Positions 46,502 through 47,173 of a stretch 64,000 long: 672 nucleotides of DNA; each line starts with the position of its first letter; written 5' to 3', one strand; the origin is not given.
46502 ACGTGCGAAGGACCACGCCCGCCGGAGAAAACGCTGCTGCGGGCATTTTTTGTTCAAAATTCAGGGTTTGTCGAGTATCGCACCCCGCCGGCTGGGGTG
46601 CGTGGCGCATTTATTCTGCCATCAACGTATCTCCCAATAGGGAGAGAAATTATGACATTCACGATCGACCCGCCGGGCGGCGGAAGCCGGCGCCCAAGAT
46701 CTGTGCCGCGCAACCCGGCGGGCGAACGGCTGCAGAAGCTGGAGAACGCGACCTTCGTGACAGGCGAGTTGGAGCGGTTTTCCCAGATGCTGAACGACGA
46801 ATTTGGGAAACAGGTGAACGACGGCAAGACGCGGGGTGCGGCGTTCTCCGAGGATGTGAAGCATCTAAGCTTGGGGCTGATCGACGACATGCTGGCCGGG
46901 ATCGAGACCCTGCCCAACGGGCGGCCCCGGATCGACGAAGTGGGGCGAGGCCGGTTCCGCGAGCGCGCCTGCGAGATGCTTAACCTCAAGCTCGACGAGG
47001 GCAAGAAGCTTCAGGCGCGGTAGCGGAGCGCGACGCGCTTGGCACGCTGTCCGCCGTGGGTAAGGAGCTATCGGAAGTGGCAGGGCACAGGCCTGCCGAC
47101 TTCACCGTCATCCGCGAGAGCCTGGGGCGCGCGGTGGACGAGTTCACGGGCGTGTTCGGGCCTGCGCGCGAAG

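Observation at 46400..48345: Tandem array of paralogous small ORFs with frameshifted copies and a low-GC insert between the peroxiredoxin gene and rnhA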

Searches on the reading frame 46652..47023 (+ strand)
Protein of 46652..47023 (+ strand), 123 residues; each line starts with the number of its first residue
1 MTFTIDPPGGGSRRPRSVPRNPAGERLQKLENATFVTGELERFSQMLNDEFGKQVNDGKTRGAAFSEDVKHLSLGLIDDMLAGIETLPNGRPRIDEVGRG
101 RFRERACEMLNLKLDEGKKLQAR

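Call 7: search_protein_families(library=pfam, proteins=[window:46652-47020:+], max_evalue=1)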
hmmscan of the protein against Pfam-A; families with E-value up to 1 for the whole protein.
window:46652-47020:+ (123 aa): 0 families

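Call 8: search_protein_families(library=phrogs, proteins=[window:46652-47020:+], max_evalue=1)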
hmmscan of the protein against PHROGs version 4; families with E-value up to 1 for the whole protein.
window:46652-47020:+ (123 aa): 1 family
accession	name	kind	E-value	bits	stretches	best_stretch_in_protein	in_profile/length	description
phrog_2575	-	unknown function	0.16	13.3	1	6-50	5-46/50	-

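Call 9: search_protein_families(library=ncbifam, proteins=[window:46652-47020:+], max_evalue=1)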
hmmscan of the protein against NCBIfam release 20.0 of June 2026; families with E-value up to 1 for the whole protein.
window:46652-47020:+ (123 aa): 0 families

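Call 15: find_encoding_contigs(protein=window:46652-47023:+, flank=10000, max_places=10)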
Protein window:46652-47023:+ (123 aa): 22 contigs read that carry it; 10 places shown.
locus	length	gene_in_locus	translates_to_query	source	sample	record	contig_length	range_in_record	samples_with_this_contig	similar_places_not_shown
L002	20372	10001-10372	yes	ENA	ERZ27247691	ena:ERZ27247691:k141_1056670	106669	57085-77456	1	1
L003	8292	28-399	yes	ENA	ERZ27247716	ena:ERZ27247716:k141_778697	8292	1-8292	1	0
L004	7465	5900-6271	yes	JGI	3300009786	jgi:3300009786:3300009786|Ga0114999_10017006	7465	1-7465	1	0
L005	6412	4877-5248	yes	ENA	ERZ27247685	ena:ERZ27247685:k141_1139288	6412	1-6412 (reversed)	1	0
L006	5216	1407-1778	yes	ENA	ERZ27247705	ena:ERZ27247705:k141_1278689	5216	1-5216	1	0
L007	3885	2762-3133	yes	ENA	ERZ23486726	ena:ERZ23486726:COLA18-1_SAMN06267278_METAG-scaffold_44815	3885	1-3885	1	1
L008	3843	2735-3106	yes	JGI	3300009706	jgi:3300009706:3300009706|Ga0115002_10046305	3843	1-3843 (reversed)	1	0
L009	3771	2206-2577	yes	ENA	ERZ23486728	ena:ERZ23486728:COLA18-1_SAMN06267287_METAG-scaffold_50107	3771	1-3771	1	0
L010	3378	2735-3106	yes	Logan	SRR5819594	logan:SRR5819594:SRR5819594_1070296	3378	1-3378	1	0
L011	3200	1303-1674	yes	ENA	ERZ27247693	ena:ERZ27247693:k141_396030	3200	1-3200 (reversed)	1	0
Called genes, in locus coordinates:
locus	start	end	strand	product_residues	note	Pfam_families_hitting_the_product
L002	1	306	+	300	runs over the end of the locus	PF01040:UbiA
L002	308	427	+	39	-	PF27516:YCO2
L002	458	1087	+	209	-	PF04442:CtaG_Cox11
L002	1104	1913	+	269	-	PF00510:COX3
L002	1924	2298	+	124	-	PF06170:DUF983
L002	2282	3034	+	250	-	PF02104:SURF1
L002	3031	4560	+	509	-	PF02074:Peptidase_M32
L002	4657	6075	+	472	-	PF14821:Thr_synth_N, PF00291:PALP, PF24857:THR4_C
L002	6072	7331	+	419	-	PF00675:Peptidase_M16, PF05193:Peptidase_M16_C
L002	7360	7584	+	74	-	PF01206:TusA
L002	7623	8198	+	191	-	PF13302:Acetyltransf_3, PF00583:Acetyltransf_1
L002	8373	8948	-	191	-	PF02622:DUF179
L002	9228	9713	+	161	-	PF00578:AhpC-TSA, PF08534:Redoxin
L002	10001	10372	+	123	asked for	-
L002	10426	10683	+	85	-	-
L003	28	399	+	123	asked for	-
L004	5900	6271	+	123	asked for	-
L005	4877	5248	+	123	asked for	-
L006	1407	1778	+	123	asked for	-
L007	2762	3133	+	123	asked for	-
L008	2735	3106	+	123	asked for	-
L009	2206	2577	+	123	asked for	-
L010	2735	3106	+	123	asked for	-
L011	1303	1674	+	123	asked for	-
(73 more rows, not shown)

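Call 22: find_related_loci(query=window:46652-47020:+, collection=genome_contigs, flank=8000)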
Query window:46652-47020:+ (123 aa) in genome_contigs; peptide patterns used: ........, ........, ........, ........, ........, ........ (x = any residue, [..] = any of these).
128 stretches matched a pattern; 1 encode a relative of the query (tblastn E <= 1e-3); 1 distinct loci.
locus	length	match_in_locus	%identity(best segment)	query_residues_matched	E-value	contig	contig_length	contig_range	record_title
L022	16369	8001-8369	62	1-123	4e-41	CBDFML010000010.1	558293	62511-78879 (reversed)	MAG: Alphaproteobacteria bacterium isolate ee590b42-bf06-4283-966f-9fd346340294 genome assembly, contig: contig_10, whol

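Call 25: search_protein_families(library=pfam, proteins=[L022:8001-10646:+], max_evalue=1)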
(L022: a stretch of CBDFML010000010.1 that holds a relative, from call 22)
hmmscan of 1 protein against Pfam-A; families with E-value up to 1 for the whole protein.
L022:8001-10646:+ (882 aa): 1 family
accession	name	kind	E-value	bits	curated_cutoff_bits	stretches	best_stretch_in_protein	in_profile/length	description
PF18809.6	PBECR1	-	4.7e-08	33.9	27.6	1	767-861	1-99/104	phage-Barnase-EndoU-ColicinE5/D-RelE like nuclease1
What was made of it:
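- Closest known: MuF polymorphic toxins of temperate phages. Different: There is no MuF (Phage_Mu_F) match in Pfam (call 25), and the gene is not inside a prophage.
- PBECR1: 33.9 bits against a cut-off of 27.6 (call 25).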

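Call 26: search_protein_families(library=phrogs, proteins=[L022:8001-10646:+], max_evalue=0.1)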
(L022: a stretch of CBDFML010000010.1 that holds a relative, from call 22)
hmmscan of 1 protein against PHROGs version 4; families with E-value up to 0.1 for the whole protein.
L022:8001-10646:+ (882 aa): 3 families
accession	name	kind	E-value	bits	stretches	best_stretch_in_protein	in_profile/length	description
phrog_13543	-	unknown function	0.00015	20.4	1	761-865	704-803/1879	-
phrog_19273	-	unknown function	0.0027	14.8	1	762-864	3503-3616/4846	-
phrog_6398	-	unknown function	0.022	15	1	737-862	193-312/313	-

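Call 28: search_protein_representatives(protein=window:46652-47020:+)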
Query: 123 residues. Proteins with E-value up to 0.001 (for the whole library): 6; up to 1e-10: 3; up to 1e-30: 3. The best 6 are listed.
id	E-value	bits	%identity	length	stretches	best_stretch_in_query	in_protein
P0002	2.5e-47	176.3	76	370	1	1-123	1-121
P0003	7.3e-36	139.3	62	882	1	1-123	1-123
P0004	3.6e-33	130.6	63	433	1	3-123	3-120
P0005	6.2e-09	52.4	54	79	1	1-64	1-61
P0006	6.8e-04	36.2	35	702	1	20-104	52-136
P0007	9.1e-04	35.8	63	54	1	1-38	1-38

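Call 31: find_encoding_contigs(protein=P0004, flank=10000, max_places=6)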
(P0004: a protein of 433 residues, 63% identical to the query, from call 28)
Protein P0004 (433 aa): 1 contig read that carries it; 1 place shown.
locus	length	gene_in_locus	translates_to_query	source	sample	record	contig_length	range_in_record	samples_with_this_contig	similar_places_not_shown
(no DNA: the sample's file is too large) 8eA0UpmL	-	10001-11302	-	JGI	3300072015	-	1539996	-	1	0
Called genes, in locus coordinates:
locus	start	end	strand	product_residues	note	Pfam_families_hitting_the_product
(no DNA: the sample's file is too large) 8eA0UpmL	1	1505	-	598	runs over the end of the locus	PF00664:ABC_membrane, PF00005:ABC_tran, PF02463:SMC_N (faint), PF13304:AAA_21 (faint)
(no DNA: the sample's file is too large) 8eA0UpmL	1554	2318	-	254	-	PF04402:SIMPL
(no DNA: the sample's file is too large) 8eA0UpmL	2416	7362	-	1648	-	PF04773:FecR (weak), PF00353:HemolysinCabind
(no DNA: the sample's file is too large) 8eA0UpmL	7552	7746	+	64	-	-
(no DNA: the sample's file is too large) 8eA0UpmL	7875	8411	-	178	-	PF00072:Response_reg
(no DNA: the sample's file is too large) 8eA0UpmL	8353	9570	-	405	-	PF21926:FeeM, PF00027:cNMP_binding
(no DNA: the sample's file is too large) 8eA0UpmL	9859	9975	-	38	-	-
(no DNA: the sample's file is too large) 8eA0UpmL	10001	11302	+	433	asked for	-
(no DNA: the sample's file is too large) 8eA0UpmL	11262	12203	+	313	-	-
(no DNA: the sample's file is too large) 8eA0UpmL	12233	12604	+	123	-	-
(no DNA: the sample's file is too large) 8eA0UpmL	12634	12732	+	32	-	-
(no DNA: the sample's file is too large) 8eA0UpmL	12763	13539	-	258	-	PF00106:adh_short, PF08659:KR, PF23441:SDR, PF13561:adh_short_C2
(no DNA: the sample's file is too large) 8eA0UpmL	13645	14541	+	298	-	PF13669:Glyoxalase_4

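Call 32: find_encoding_contigs(protein=P0002, flank=10000, max_places=6)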
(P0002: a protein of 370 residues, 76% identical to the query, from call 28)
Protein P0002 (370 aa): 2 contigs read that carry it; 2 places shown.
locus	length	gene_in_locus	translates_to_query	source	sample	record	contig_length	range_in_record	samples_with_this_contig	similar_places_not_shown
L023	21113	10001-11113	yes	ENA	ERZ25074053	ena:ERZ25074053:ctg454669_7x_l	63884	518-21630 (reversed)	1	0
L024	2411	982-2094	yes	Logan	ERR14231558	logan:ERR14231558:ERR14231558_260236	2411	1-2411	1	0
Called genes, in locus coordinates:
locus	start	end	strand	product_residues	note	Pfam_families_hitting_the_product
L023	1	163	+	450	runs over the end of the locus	PF00202:Aminotran_3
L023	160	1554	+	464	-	PF00202:Aminotran_3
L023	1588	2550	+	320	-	PF01633:Choline_kinase, PF01636:APH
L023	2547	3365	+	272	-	PF00459:Inositol_P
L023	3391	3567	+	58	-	-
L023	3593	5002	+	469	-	PF01425:Amidase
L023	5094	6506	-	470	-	PF01547:SBP_bac_1, PF13416:SBP_bac_8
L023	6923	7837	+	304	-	PF00701:DHDPS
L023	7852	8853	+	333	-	PF05544:Pro_racemase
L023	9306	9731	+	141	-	PF00903:Glyoxalase, PF13669:Glyoxalase_4 (weak)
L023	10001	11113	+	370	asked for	-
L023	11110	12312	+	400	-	PF05838:Glyco_hydro_108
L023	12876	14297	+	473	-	PF05838:Glyco_hydro_108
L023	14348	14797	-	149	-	-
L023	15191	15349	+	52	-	-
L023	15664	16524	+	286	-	PF20434:BD-FAE, PF07859:Abhydrolase_3, PF00135:COesterase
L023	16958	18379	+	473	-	PF00890:FAD_binding_2 (weak), PF01262:AlaDh_PNT_C (faint), PF01494:FAD_binding_3 (faint), PF07992:Pyr_redox_2, PF13434:Lys_Orn_oxgnase (weak), PF13738:Pyr_redox_3 (weak), PF00070:Pyr_redox, PF02852:Pyr_redox_dim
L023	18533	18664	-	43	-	-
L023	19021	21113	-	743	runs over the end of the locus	PF04773:FecR (weak), PF00353:HemolysinCabind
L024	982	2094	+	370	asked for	-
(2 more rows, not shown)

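Call 33: search_protein_families(library=phrogs, proteins=[P0006, P0004], max_evalue=0.1)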
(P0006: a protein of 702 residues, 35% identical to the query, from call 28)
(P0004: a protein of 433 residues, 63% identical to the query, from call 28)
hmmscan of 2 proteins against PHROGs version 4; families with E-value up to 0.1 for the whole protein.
P0006 (702 aa): 3 families
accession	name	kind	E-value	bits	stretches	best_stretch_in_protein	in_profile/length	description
phrog_992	-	head and packaging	2.6e-13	50.5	1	330-632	411-719/764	head protein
phrog_9153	-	unknown function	8.8e-10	38.6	1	328-599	346-611/694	-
phrog_16670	-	unknown function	0.026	15.4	1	103-139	11-47/109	-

P0004 (433 aa): 0 families

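Call 37: search_protein_families(library=pfam, proteins=[L023:10837-12309:+, L023:12876-14294:+, L023:14348-14794:-, P0006, P0004], max_evalue=0.1)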
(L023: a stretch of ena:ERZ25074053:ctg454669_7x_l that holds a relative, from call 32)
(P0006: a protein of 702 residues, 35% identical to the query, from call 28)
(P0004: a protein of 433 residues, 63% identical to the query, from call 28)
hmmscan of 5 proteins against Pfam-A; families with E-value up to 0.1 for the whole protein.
L023:10837-12309:+ (491 aa): 2 families
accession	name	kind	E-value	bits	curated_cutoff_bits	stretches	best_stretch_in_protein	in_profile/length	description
PF05838.17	Glyco_hydro_108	-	3.4e-13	50.4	21.2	1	286-375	6-85/85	Glycosyl hydrolase 108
PF09374.15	PG_binding_3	-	0.028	15.1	24.6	0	422-474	19-75/76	Predicted Peptidoglycan domain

L023:12876-14294:+ (473 aa): 2 families
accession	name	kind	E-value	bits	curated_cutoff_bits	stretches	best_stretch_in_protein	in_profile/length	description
PF05838.17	Glyco_hydro_108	-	4.1e-16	59.7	21.2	1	266-359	4-85/85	Glycosyl hydrolase 108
PF09374.15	PG_binding_3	-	0.00067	20.2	24.6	1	406-459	19-75/76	Predicted Peptidoglycan domain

L023:14348-14794:- (148 aa): 0 families

P0006 (702 aa): 0 families

P0004 (433 aa): 0 families
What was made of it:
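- Closest known: Polyvalent proteins of phages and conjugative elements. Same: The intact relative ends in a PBECR1 domain (call 25) and another ends in a GH108 lysozyme-type domain (call 37).
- GH108: 50-60 bits against a cut-off of 21.2 (call 37).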

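Call 38: search_solved_structures(query=L022:8001-10646:+, max_evalue=1)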
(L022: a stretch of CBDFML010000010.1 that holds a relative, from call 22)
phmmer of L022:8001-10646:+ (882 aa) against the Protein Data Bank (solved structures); distinct sequences matched with E-value up to 1: 0.
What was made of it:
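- Tried and rejected: PDB sequence search with the 882-aa protein: none (call 38).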

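Call 39: search_dna_similar(query=L022:8001-9440:+, collection=phages, mode=protein, max_evalue=0.001)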
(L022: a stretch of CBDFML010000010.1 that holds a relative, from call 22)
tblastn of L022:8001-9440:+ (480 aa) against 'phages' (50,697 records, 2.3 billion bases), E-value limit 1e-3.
No match.
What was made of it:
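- Tried and rejected: tblastn of the N-terminal 480 aa against 50,697 phage records: no match (call 39).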

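Call 48: find_encoding_contigs(protein=P0006, flank=10000, max_places=3)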
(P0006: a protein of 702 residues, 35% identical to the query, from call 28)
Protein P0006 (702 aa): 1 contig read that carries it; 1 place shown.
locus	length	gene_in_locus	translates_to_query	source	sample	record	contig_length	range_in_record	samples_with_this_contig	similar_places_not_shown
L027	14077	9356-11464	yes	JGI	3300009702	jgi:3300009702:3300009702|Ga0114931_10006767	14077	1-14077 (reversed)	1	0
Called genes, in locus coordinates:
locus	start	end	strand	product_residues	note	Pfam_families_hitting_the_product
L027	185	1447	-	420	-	PF14659:Phage_int_SAM_3, PF00589:Phage_integrase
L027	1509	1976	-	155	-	-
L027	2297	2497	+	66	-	-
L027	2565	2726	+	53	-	-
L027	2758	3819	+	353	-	PF23639:DUF7146, PF13362:Toprim_3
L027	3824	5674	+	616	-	-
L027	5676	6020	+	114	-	-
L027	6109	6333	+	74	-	-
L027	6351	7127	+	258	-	-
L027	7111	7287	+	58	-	-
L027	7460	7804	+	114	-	-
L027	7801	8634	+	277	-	-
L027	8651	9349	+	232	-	-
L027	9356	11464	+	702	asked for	-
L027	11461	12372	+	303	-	-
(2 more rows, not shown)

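Call 74: search_protein_families(library=padloc, proteins=[P0003, L023:10837-12309:+, L023:14348-14794:-, window:46652-47020:+], max_evalue=0.01)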
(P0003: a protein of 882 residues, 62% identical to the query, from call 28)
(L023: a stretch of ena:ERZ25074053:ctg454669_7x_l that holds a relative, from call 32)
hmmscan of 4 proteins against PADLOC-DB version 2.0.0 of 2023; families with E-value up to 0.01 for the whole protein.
P0003 (882 aa): 0 families

L023:10837-12309:+ (491 aa): 0 families

L023:14348-14794:- (148 aa): 0 families

window:46652-47020:+ (123 aa): 0 families
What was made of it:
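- Tried and rejected: Pfam, PHROG, NCBIfam and PADLOC scans of P1, P2, P3 and the alternative-frame ORF gave nothing significant (calls 7-9, 74).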

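Call 82: predict_structure(alignment_id=A6)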
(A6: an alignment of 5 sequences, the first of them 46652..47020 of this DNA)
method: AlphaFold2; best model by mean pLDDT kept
length: 123 residues; sequences in the alignment: 5
mean_pLDDT: 81.8   pTM: 0.70
mean pLDDT of the five models: 81.8, 79.5, 78.1, 76.1, 74.1
residues with pLDDT >= 90: 55; 70-90: 46; 50-70: 11; < 50: 11
segments of 3 or more residues with pLDDT < 50: 1-6, 9-13
pLDDT, mean of each block of 10 residues (from residue 1): 44 52 85 92 93 84 80 92 85 89 95 89 78
secondary structure, 60 per line:
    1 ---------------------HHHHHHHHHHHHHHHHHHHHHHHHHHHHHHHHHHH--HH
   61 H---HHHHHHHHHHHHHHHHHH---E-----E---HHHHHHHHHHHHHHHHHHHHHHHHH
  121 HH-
elements in order: H22-56 H65-82 H96-122
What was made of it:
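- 46652..47023 (+): Fragment 1 ('P1', 123 aa), equivalent to residues 1-123 of the ancestral large ORF. Ends at a TAG stop. The AlphaFold model is three helices with pLDDT 81.8 (call 82).
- P1 folds confidently as a three-helix unit (call 82).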
